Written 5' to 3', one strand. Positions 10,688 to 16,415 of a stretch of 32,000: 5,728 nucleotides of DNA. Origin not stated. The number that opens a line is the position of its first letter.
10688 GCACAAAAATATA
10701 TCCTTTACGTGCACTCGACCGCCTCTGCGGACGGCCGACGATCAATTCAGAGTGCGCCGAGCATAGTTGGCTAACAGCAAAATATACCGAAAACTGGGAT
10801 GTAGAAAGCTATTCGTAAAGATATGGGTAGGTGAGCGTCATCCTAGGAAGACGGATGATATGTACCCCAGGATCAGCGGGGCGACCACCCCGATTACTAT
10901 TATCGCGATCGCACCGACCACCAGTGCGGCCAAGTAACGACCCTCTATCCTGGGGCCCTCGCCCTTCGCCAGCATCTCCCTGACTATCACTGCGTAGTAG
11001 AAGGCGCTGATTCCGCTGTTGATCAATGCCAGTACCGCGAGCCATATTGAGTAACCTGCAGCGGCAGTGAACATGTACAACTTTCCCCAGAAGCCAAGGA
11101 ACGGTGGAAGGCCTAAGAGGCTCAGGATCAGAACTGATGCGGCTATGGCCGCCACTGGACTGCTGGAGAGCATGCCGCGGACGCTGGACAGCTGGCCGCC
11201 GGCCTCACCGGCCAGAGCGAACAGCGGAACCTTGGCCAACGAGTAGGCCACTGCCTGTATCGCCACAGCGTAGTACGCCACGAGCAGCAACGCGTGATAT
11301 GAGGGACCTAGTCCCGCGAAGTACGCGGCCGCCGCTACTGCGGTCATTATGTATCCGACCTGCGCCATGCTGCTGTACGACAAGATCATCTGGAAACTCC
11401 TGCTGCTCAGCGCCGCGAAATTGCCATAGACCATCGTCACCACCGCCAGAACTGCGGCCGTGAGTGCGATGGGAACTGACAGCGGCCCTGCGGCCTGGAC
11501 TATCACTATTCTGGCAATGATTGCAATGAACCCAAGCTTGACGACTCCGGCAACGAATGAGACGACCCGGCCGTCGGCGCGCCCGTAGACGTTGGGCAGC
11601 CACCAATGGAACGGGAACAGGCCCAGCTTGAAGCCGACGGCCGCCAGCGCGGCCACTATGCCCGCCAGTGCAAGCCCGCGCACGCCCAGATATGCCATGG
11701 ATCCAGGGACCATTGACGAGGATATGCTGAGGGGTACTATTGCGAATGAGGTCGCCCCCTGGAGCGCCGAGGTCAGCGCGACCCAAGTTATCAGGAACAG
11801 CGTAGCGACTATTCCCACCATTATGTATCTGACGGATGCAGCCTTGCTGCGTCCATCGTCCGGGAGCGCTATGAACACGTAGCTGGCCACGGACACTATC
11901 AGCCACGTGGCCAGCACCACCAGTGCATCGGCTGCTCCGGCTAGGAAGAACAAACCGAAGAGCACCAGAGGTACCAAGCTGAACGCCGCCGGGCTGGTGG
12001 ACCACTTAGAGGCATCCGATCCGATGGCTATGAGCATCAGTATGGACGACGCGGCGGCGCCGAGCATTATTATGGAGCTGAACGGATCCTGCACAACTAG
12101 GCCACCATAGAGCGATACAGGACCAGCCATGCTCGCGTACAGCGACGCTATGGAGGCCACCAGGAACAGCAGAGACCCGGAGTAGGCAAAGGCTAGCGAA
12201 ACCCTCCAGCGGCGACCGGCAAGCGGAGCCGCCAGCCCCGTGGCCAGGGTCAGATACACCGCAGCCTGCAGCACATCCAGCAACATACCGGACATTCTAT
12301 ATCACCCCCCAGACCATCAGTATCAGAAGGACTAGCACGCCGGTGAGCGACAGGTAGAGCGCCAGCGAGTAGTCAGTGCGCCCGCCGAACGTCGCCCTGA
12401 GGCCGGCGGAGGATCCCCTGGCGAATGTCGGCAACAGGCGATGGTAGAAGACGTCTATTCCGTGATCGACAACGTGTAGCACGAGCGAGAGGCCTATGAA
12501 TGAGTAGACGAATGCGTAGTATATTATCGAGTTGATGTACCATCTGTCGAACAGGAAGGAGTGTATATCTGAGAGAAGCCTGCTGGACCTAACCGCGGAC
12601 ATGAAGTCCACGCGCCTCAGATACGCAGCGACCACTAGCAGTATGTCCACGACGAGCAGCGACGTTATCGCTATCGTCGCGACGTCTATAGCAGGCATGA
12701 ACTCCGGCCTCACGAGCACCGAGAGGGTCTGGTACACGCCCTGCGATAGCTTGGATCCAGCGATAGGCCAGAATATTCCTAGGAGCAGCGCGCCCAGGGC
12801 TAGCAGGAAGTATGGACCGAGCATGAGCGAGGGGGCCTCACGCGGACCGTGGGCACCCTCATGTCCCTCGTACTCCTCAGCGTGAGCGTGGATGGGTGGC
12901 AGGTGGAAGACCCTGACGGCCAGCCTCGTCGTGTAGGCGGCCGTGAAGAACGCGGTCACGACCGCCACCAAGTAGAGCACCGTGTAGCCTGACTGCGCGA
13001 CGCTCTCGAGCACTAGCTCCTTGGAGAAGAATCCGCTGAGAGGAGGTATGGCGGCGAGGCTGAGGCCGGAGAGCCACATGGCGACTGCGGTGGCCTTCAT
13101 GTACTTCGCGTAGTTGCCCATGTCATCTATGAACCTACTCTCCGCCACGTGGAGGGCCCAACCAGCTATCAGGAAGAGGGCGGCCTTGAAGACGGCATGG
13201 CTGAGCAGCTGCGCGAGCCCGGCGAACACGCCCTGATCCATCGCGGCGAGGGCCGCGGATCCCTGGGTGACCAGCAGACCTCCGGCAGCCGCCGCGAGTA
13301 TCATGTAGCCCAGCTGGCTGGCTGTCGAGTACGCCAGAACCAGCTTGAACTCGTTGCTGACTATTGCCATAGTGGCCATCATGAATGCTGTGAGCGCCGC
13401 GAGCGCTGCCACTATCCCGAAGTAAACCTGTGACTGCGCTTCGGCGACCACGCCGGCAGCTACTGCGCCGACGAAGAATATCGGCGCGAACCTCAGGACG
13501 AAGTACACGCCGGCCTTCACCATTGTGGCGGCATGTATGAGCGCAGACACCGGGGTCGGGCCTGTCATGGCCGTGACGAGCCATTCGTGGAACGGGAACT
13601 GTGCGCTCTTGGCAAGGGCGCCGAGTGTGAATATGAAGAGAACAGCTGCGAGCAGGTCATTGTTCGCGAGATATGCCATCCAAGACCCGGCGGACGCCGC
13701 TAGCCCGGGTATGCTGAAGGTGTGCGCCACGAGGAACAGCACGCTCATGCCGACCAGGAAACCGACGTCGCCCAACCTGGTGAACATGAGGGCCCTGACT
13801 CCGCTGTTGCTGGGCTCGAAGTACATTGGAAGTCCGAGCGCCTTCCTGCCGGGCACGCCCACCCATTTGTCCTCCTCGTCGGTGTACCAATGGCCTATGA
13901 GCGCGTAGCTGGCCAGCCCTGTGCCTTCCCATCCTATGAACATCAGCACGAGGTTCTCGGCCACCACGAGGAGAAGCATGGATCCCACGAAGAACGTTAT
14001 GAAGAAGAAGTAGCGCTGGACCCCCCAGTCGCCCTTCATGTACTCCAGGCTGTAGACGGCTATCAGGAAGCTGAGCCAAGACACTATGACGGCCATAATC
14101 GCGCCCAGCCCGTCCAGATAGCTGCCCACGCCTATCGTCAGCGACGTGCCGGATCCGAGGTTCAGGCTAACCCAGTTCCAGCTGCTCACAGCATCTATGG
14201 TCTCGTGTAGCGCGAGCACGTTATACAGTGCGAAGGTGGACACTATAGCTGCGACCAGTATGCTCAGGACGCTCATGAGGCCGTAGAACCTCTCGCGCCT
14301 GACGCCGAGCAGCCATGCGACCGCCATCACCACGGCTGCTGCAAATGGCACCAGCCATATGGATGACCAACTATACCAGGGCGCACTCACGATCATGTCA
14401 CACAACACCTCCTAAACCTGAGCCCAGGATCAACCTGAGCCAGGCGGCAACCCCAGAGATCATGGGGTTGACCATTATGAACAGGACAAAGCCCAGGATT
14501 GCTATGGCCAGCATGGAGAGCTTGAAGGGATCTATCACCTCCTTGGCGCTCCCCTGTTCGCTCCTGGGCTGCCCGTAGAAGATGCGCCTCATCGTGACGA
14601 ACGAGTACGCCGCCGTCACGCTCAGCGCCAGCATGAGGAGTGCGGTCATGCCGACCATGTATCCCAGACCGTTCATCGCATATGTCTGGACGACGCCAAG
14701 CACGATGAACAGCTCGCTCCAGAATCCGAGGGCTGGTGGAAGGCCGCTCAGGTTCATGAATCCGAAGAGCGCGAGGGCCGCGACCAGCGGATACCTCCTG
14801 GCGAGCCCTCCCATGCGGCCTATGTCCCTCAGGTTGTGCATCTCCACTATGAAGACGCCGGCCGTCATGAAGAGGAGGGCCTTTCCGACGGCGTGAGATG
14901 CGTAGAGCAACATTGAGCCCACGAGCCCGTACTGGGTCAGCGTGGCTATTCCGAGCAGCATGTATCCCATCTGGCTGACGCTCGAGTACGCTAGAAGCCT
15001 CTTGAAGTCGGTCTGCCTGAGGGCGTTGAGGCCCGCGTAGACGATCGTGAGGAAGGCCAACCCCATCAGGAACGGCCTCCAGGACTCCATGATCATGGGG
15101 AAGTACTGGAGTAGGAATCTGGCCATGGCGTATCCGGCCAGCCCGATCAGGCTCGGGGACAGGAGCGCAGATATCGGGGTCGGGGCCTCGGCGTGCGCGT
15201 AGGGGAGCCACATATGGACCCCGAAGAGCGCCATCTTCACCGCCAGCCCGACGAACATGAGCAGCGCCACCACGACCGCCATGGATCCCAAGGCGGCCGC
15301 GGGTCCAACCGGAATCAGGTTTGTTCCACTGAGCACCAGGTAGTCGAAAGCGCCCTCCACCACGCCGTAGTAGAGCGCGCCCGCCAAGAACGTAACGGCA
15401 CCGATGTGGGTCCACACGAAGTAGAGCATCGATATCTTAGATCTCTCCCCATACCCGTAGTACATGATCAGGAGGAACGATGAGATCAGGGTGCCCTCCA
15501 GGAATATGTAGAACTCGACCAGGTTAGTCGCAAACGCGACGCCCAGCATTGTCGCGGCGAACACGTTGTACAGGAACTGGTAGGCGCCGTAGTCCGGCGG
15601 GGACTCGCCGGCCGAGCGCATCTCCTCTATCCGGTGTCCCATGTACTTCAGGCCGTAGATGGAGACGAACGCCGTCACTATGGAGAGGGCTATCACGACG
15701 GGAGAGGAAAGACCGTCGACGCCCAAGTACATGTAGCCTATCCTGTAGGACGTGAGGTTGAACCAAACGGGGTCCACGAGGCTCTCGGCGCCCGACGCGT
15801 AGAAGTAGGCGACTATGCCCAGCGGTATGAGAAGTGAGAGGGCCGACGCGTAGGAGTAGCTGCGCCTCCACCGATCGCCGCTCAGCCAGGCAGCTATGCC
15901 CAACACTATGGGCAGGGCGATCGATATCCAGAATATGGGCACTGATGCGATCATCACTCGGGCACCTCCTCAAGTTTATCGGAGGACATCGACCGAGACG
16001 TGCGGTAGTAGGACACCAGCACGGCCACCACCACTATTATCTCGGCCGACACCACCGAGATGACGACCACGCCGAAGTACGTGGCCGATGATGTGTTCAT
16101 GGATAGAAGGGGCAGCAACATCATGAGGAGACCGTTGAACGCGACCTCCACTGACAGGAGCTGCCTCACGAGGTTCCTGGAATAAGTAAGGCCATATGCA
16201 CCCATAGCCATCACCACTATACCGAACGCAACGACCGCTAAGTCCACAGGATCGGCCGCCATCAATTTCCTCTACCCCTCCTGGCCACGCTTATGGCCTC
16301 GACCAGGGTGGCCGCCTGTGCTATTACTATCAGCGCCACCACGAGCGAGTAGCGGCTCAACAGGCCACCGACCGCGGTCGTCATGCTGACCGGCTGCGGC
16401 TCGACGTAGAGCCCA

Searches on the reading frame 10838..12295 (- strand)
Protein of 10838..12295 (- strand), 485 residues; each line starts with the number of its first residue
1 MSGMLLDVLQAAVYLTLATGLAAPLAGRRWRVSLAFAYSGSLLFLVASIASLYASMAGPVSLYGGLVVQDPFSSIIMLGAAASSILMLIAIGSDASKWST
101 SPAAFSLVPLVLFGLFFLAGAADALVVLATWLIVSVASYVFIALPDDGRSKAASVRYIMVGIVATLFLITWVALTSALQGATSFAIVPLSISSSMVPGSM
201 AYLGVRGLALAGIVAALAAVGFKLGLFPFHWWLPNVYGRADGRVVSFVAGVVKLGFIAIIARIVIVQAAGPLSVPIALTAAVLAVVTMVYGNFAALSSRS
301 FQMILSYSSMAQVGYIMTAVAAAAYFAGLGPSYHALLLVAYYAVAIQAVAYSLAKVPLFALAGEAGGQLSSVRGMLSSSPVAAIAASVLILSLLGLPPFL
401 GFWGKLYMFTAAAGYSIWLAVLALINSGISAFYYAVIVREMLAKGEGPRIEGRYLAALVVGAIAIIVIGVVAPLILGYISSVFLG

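Call 6: search_protein_families(library=pfam, proteins=[window:10838-12295:-], max_evalue=0.01)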
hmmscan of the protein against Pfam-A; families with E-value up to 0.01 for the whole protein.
window:10838-12295:- (485 aa): 1 family
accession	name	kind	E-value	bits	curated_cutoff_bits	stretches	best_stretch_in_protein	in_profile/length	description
PF00361.26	Proton_antipo_M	-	7.2e-31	107.9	21.5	1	125-430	5-294/294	NADH:quinone oxidoreductase/Mrp antiporter, TM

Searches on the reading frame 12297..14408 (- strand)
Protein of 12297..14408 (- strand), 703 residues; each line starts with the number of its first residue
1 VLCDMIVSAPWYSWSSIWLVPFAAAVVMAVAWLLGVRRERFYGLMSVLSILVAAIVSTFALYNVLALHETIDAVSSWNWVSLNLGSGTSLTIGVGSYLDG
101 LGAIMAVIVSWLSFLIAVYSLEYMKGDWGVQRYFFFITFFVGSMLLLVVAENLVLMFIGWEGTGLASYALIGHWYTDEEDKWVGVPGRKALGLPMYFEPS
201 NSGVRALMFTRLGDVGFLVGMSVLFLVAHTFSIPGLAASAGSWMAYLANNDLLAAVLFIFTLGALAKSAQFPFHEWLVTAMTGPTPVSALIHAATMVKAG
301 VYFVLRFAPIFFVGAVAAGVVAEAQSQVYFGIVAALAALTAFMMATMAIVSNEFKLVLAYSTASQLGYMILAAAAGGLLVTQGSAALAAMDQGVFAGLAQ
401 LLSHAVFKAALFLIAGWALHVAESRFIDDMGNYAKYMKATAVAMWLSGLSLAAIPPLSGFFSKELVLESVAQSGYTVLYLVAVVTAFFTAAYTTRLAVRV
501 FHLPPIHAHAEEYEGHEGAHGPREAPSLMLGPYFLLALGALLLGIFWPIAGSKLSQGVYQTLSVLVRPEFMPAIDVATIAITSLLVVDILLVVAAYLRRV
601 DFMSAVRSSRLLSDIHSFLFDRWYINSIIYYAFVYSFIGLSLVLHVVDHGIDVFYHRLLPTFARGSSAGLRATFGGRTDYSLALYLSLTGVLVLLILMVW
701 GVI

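Call 6: search_protein_families(library=pfam, proteins=[window:12297-14408:-], max_evalue=0.01)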
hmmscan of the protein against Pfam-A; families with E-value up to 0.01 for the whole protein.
window:12297-14408:- (703 aa): 2 families
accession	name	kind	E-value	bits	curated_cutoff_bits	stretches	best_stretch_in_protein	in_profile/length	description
PF00361.26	Proton_antipo_M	-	7e-49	167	21.5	2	200-489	32-294/294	NADH:quinone oxidoreductase/Mrp antiporter, TM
PF00662.26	Proton_antipo_N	-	4.9e-14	52.4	24.5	1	89-134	6-51/51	NADH-Ubiquinone oxidoreductase (complex I), chain 5 N-terminus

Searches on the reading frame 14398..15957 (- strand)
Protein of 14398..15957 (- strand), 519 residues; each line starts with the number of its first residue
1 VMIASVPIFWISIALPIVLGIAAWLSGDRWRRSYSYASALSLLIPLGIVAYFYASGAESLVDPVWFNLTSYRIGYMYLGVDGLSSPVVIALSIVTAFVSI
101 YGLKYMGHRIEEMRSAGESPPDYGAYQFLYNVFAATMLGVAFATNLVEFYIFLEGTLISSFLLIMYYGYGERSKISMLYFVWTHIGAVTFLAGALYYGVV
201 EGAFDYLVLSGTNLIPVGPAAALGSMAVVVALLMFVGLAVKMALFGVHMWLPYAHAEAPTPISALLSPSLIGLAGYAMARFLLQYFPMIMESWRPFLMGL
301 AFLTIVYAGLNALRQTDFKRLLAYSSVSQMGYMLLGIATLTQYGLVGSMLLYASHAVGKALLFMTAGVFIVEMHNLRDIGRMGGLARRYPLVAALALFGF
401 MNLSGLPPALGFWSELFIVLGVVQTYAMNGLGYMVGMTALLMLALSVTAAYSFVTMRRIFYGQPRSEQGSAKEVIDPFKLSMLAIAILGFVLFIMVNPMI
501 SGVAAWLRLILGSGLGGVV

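Call 6: search_protein_families(library=pfam, proteins=[window:14398-15957:-], max_evalue=0.01)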
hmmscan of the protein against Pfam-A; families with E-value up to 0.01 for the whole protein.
window:14398-15957:- (519 aa): 1 family
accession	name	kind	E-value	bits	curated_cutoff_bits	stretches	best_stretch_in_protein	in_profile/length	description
PF00361.26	Proton_antipo_M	-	4.9e-64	216.8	21.5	1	143-435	1-288/294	NADH:quinone oxidoreductase/Mrp antiporter, TM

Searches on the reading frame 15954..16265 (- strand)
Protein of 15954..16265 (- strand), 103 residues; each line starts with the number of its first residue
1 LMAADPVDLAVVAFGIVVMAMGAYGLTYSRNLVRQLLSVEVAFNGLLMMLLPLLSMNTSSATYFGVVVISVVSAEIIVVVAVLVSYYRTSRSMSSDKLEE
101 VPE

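Call 6: search_protein_families(library=pfam, proteins=[window:15954-16265:-], max_evalue=0.01)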
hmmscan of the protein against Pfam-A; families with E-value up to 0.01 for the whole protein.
window:15954-16265:- (103 aa): 1 family
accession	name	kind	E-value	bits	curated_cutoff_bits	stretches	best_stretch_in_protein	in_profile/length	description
PF00420.29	Oxidored_q2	-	2.2e-12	47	26.1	1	13-99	4-91/95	NADH-ubiquinone/plastoquinone oxidoreductase chain 4L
